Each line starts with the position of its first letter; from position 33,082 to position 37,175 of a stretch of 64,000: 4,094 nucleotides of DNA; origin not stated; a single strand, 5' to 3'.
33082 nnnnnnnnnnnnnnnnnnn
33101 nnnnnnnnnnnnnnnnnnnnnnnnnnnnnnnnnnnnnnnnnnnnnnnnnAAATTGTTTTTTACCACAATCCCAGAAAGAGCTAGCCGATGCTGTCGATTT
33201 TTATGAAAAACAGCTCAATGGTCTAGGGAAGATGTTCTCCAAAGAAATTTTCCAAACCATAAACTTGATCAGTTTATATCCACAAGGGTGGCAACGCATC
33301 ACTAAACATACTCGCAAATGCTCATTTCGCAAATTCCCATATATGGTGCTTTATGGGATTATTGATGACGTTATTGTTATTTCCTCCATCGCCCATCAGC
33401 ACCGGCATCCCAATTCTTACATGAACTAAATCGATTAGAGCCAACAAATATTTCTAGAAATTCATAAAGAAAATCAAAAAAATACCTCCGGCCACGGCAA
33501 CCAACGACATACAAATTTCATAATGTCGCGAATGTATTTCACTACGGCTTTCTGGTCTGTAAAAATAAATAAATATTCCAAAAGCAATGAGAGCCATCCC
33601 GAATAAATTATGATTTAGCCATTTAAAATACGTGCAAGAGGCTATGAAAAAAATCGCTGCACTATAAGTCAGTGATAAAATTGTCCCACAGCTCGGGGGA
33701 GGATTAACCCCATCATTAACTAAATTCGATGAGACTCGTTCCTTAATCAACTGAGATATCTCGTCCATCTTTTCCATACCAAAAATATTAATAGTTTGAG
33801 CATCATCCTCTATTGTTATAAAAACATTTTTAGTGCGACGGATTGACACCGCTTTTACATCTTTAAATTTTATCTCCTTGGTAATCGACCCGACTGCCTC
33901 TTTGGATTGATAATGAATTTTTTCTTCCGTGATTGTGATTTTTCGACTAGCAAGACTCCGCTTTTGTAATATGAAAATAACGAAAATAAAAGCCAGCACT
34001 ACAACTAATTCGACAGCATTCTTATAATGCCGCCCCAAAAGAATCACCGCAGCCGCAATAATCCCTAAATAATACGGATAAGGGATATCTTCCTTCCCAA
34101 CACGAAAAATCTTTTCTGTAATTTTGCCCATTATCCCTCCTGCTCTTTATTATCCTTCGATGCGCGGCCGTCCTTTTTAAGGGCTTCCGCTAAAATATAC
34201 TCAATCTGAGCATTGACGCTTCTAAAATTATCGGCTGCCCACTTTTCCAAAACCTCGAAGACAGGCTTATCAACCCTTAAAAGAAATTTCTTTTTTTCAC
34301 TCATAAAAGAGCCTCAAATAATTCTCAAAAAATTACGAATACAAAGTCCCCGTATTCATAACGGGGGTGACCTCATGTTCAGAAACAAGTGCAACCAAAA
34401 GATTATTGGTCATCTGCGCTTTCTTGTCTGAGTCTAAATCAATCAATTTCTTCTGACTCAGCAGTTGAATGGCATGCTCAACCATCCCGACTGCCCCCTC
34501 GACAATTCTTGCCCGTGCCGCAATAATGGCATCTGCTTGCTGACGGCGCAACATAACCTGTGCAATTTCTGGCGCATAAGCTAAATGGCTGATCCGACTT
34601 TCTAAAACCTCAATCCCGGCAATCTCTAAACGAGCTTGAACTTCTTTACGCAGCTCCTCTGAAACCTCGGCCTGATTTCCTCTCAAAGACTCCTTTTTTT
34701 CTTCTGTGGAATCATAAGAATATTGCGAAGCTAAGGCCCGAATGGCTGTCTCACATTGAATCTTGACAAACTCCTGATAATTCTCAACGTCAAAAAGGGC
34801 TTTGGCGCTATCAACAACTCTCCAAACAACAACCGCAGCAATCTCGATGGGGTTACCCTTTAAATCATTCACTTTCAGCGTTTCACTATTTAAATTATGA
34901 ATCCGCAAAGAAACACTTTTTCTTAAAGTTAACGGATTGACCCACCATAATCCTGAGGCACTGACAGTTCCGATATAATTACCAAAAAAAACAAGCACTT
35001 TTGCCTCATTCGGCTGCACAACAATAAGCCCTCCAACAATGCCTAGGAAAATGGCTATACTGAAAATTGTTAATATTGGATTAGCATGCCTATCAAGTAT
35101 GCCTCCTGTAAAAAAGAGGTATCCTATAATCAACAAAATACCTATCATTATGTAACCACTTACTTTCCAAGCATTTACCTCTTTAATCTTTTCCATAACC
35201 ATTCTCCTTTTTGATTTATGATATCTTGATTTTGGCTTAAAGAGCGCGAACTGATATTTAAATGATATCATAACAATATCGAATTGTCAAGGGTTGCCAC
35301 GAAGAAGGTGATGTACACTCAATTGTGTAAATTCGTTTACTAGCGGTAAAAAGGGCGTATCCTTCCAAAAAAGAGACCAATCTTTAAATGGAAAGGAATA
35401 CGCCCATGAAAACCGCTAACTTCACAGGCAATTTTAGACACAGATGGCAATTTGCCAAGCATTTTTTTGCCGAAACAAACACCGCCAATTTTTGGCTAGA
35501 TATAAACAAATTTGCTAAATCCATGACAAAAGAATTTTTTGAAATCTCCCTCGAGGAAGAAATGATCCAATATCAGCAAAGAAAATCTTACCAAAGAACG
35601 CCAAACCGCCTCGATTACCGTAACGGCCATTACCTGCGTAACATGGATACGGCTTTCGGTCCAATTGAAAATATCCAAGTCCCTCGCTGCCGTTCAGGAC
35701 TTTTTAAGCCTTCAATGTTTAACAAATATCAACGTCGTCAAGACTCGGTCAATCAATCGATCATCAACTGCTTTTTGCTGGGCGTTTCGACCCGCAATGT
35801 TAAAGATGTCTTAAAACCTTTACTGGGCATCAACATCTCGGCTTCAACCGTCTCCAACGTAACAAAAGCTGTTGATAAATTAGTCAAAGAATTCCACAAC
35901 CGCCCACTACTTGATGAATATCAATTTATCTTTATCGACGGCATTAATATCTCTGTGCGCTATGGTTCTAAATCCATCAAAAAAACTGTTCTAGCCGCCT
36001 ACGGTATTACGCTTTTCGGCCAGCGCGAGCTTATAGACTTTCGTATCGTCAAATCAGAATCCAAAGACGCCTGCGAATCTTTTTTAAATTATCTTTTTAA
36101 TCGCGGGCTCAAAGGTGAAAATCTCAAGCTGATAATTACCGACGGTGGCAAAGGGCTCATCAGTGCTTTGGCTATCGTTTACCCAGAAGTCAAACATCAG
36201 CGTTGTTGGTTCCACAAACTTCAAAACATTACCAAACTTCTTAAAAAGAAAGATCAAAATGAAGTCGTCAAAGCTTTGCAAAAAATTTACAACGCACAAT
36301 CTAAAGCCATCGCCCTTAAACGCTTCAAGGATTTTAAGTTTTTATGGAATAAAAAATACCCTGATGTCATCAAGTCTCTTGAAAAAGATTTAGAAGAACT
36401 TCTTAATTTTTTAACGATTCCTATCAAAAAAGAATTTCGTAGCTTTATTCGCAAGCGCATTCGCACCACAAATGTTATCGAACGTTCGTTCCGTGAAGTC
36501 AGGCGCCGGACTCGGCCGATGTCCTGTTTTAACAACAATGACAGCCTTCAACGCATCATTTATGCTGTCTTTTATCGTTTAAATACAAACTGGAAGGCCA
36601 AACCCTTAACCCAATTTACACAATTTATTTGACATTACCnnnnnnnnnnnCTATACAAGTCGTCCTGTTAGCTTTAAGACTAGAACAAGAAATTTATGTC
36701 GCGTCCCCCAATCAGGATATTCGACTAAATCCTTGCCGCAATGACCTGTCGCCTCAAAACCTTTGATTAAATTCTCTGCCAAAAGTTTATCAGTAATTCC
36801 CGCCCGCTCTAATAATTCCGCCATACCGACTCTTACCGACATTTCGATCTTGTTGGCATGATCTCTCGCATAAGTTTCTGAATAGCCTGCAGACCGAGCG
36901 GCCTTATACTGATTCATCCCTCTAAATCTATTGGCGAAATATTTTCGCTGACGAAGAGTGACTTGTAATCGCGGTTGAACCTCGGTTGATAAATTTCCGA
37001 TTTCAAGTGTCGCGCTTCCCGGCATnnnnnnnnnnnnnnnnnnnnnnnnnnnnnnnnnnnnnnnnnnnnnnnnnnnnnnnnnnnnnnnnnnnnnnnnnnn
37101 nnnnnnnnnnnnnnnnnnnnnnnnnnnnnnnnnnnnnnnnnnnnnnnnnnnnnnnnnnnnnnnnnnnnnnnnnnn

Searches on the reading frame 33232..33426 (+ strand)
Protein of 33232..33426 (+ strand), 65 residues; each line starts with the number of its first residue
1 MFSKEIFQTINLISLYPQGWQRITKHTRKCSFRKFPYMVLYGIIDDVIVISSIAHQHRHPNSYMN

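Call 13: search_protein_families(library=pfam, proteins=[window:33232-33426:+], max_evalue=0.01)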
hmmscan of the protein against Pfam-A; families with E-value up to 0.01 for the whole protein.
window:33232-33426:+ (65 aa): 1 family
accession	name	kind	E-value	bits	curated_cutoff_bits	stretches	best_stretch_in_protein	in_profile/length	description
PF05016.21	ParE_toxin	-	0.00038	21.4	23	1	2-59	28-88/89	ParE toxin of type II toxin-antitoxin system, parDE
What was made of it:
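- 33146..33429 (+): ParE-family toxin pseudogene, with a frameshift in a T-run after MKIVF. Pfam ParE_toxin on the distal part (call 13).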

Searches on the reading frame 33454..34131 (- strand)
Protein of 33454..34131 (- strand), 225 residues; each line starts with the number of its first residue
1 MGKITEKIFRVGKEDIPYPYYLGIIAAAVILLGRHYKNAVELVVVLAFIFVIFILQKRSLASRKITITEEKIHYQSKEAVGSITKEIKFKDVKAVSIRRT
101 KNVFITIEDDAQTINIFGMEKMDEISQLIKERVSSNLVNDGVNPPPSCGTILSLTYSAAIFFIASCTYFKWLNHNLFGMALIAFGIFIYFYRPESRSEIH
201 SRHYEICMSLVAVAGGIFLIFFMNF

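Call 13: search_protein_families(library=pfam, proteins=[window:33454-34131:-], max_evalue=0.01)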
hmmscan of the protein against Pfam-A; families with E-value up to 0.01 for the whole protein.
window:33454-34131:- (225 aa): 0 families

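Call 63: search_protein_families(library=padloc, proteins=[window:33454-34131:-], max_evalue=0.01)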
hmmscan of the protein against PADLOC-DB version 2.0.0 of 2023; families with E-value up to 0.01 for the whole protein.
window:33454-34131:- (225 aa): 0 families

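Call 64: search_protein_families(library=phrogs, proteins=[window:33454-34131:-], max_evalue=0.01)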
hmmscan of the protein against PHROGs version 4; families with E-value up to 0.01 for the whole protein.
window:33454-34131:- (225 aa): 0 families

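Call 84: search_protein_families(library=ncbifam, proteins=[window:33454-34131:-], max_evalue=0.01)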
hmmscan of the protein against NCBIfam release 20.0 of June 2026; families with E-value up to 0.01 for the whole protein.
window:33454-34131:- (225 aa): 0 families

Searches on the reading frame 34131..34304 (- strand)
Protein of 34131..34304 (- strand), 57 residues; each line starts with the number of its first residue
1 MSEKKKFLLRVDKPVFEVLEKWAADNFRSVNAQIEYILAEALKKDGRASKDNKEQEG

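Call 13: search_protein_families(library=pfam, proteins=[window:34131-34304:-], max_evalue=0.01)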
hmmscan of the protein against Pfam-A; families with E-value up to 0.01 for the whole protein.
window:34131-34304:- (57 aa): 1 family
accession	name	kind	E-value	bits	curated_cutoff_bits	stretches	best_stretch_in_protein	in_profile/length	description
PF03869.20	Arc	-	8.8e-08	32.3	20.4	1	1-47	1-47/50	Arc-like DNA binding domain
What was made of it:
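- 34131..34304 (-): Arc-like ribbon-helix-helix protein. Pfam 8.8e-8 (call 13).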

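Call 63: search_protein_families(library=padloc, proteins=[window:34131-34304:-], max_evalue=0.01)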
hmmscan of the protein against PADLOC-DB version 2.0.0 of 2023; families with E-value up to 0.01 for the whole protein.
window:34131-34304:- (57 aa): 0 families

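Call 64: search_protein_families(library=phrogs, proteins=[window:34131-34304:-], max_evalue=0.01)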
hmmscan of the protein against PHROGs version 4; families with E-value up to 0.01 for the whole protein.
window:34131-34304:- (57 aa): 6 families
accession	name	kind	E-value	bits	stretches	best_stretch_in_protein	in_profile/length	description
phrog_228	-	transcription regulation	5.1e-06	27.4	1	2-53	8-59/251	Arc-like repressor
phrog_582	-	transcription regulation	2.8e-05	25.4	1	2-49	55-102/105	Arc-like repressor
phrog_3178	-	transcription regulation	0.00027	22.3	1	3-53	8-58/125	Arc-like DNA binding domain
phrog_795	-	other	0.00034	21.9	1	2-53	15-66/116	partition protein ATPase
phrog_1287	-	unknown function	0.0016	19.8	1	2-53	7-58/115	-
phrog_2685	-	other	0.0051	18.2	1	17-47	31-61/161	partition protein ATPase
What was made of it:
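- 34131..34304 (-): PHROG Arc-like repressor (call 64).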

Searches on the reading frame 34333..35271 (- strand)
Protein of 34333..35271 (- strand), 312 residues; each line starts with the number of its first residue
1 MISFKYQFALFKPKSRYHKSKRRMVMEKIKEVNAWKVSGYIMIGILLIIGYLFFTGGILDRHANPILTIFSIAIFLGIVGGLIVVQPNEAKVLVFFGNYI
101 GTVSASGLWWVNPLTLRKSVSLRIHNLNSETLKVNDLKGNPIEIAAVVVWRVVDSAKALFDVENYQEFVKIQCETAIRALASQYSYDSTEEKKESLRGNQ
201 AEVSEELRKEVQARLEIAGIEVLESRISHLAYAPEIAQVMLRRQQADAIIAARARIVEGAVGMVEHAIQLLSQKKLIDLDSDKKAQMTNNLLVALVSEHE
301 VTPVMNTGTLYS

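Call 13: search_protein_families(library=pfam, proteins=[window:34333-35271:-], max_evalue=0.01)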
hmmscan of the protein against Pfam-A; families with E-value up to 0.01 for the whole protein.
window:34333-35271:- (312 aa): 2 families
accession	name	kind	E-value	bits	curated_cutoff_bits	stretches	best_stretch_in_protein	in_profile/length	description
PF01145.31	Band_7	-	1.7e-24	87.3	23.6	1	84-257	2-172/176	SPFH domain / Band 7 family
PF13421.11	Band_7_1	-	0.0077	16.3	24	0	147-245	106-208/211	SPFH domain-Band 7 family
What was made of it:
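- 34333..35271 (-): SPFH/Band 7 protein. Pfam 1.7e-24 (call 13).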

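Call 63: search_protein_families(library=padloc, proteins=[window:34333-35271:-], max_evalue=0.01)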
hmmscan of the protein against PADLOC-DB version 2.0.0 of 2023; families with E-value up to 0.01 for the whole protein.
window:34333-35271:- (312 aa): 0 families

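Call 64: search_protein_families(library=phrogs, proteins=[window:34333-35271:-], max_evalue=0.01)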
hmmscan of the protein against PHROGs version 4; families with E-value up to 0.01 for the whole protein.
window:34333-35271:- (312 aa): 1 family
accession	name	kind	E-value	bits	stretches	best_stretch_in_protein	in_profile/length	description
phrog_200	-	other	1.7e-10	41.5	1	68-253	84-279/379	lipoprotein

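Call 84: search_protein_families(library=ncbifam, proteins=[window:34333-35271:-], max_evalue=0.01)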
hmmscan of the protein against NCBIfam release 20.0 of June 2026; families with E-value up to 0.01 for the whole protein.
window:34333-35271:- (312 aa): 1 family
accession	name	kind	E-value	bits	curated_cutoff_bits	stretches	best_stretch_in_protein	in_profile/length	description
TIGR01933.1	hflK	equivalog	9.2e-05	22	159.4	1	83-222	2-142/261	FtsH protease activity modulator HflK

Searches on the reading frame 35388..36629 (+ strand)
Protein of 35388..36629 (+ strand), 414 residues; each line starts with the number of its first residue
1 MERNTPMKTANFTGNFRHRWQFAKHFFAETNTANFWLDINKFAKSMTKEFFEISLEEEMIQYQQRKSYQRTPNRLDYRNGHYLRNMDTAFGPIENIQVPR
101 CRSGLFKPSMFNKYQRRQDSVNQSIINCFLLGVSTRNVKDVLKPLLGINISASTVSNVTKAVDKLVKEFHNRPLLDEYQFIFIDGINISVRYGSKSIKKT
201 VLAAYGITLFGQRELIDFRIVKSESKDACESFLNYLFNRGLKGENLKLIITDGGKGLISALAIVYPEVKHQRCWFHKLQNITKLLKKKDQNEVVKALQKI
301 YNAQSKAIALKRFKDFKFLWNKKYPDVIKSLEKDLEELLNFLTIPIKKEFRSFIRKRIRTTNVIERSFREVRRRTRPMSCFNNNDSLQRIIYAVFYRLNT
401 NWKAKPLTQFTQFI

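Call 13: search_protein_families(library=pfam, proteins=[window:35388-36629:+], max_evalue=0.01)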
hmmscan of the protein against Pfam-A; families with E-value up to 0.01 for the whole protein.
window:35388-36629:+ (414 aa): 5 families
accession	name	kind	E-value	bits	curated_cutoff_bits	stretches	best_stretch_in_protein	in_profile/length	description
PF00872.24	Transposase_mut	-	2.3e-93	313.6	21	1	34-404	17-378/379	Transposase, Mutator family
PF10551.15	MULE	-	6.3e-10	39.8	27.6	1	195-280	11-99/99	MULE transposase domain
PF03050.20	DDE_Tnp_IS66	-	5.3e-06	26.5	23.1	1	139-365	27-244/284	Transposase IS66 family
PF13610.12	DDE_Tnp_IS240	-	0.0033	18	27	0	359-392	94-127/139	DDE domain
PF17776.6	NLRC4_HD2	-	0.0081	17.1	33.1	0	109-168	38-96/121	NLRC4 helical domain HD2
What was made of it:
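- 35307..36639 (+): IS256-family insertion sequence. The transposase is at 35388-36632. The 9-bp target duplication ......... is at 35298-35306 and 36640-36648. Pfam Transposase_mut 2.3e-93 (call 13).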

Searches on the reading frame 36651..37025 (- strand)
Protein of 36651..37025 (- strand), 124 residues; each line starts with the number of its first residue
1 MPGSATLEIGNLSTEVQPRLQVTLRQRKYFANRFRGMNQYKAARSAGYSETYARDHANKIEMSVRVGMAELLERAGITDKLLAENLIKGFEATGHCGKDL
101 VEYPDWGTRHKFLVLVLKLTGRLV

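Call 13: search_protein_families(library=pfam, proteins=[window:36651-37025:-], max_evalue=0.01)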
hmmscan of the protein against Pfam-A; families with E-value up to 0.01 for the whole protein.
window:36651-37025:- (124 aa): 1 family
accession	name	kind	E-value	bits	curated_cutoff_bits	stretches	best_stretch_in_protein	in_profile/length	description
PF03592.21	Terminase_2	-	0.00092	20.3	26.1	1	23-86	2-71/141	Terminase small subunit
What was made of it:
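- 36651..37025 (-): 124-aa HTH protein, weakly similar to terminase small subunits. It always follows the recombinase gene in close relatives. Pfam 9e-4 (call 13).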

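Call 63: search_protein_families(library=padloc, proteins=[window:36651-37025:-], max_evalue=0.01)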
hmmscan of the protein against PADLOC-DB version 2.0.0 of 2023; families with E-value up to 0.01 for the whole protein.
window:36651-37025:- (124 aa): 0 families

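Call 64: search_protein_families(library=phrogs, proteins=[window:36651-37025:-], max_evalue=0.01)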
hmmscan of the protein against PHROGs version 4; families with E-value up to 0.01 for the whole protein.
window:36651-37025:- (124 aa): 3 families
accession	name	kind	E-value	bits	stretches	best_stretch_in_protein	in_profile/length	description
phrog_641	-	head and packaging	9.2e-05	24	1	22-61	3-42/162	terminase small subunit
phrog_51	-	head and packaging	0.0001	23.1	1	20-59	87-127/261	terminase small subunit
phrog_17390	-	unknown function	0.002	18.9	1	22-60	3-41/69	-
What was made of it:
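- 36651..37025 (-): PHROG 9e-5 (call 64).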

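Call 84: search_protein_families(library=ncbifam, proteins=[window:36651-37025:-], max_evalue=0.01)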
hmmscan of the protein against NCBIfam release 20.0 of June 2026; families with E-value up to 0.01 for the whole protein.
window:36651-37025:- (124 aa): 0 families
